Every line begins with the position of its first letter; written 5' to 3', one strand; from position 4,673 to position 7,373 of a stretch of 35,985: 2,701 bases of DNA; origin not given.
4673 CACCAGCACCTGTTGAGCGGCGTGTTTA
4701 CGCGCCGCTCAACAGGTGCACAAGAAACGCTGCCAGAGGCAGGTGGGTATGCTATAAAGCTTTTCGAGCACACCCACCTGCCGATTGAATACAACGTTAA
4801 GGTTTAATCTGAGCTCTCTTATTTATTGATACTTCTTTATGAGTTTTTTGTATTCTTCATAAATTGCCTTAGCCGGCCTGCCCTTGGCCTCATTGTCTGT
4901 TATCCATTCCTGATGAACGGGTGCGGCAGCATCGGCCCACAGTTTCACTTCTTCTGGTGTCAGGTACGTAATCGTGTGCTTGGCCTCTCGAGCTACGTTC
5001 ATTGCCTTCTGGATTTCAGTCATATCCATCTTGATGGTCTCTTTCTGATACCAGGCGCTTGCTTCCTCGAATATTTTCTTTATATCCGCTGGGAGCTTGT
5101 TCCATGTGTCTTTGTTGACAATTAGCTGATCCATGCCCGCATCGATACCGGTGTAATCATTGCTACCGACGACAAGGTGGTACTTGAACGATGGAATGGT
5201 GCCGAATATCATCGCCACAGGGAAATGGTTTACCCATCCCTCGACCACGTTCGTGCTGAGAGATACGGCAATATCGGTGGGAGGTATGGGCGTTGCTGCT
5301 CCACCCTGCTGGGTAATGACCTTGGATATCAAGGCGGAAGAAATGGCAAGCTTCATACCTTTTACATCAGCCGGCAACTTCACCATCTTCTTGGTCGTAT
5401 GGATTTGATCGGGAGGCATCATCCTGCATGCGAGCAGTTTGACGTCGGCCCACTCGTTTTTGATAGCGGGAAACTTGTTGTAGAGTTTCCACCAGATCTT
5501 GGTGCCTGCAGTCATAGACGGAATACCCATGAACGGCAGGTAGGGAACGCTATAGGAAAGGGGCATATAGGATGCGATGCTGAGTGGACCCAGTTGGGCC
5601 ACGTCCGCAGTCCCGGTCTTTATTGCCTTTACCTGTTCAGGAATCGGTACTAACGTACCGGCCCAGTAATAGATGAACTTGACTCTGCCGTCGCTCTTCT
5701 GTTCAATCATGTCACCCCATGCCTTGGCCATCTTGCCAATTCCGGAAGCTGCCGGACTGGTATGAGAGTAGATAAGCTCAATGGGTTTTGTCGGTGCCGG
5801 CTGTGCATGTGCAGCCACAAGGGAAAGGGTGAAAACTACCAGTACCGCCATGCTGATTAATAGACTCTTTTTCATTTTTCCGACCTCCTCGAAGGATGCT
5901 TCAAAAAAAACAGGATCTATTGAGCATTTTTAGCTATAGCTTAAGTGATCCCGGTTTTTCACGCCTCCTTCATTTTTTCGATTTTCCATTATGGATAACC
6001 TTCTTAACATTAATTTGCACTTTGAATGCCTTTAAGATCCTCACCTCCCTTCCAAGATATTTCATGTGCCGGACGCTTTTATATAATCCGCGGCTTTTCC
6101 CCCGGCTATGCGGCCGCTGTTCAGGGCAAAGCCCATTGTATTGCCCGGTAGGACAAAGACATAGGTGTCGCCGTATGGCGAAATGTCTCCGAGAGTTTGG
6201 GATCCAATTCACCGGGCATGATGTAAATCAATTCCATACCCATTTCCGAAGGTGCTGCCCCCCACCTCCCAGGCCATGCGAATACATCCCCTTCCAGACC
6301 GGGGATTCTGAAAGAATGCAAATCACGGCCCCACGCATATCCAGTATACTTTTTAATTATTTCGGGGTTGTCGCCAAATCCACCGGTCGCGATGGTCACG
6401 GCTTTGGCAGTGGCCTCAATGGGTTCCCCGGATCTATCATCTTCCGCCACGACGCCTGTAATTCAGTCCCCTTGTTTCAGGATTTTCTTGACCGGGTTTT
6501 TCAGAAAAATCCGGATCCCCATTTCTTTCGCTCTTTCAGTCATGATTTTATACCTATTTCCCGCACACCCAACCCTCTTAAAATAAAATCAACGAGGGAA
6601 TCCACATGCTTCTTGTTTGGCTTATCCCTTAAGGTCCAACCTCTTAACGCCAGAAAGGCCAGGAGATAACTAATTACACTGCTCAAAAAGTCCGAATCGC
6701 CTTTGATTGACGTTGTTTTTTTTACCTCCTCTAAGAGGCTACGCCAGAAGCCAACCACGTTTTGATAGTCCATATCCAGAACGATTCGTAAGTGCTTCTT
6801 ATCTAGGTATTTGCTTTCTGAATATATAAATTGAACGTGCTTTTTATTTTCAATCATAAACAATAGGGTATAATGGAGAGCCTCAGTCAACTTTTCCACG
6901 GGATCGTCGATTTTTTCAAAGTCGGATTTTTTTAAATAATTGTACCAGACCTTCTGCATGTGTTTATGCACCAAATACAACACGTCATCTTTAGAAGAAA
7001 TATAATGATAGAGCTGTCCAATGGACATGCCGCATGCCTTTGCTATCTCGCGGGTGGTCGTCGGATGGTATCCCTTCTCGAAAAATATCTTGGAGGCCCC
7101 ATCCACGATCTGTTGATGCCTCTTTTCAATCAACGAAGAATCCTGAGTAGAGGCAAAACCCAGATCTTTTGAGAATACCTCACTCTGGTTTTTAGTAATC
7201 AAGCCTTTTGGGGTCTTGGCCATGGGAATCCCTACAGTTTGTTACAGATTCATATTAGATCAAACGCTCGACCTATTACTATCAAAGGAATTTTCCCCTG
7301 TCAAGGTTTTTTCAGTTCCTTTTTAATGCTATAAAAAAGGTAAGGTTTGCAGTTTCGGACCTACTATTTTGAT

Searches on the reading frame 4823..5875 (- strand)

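Call 7: search_protein_families(library=pfam, proteins=[window:4823-5875:-])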
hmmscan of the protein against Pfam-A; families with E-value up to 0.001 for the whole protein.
window:4823-5875:- (350 aa): 1 family
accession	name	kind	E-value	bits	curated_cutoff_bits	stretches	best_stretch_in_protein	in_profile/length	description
PF03480.18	DctP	-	8.5e-35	120.9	23.4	1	37-325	2-284/286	Bacterial extracellular solute-binding protein, family 7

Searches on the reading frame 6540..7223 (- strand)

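Call 7: search_protein_families(library=pfam, proteins=[window:6540-7223:-])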
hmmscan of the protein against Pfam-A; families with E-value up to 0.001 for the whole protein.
window:6540-7223:- (227 aa): 2 families
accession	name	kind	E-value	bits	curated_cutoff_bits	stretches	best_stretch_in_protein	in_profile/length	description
PF00440.29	TetR_N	-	7.7e-14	51.6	24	1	39-82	1-44/47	Bacterial regulatory proteins, tetR family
PF17932.6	TetR_C_24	-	7.3e-05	23.4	26.4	1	106-173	2-68/114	Tetracyclin repressor-like, C-terminal domain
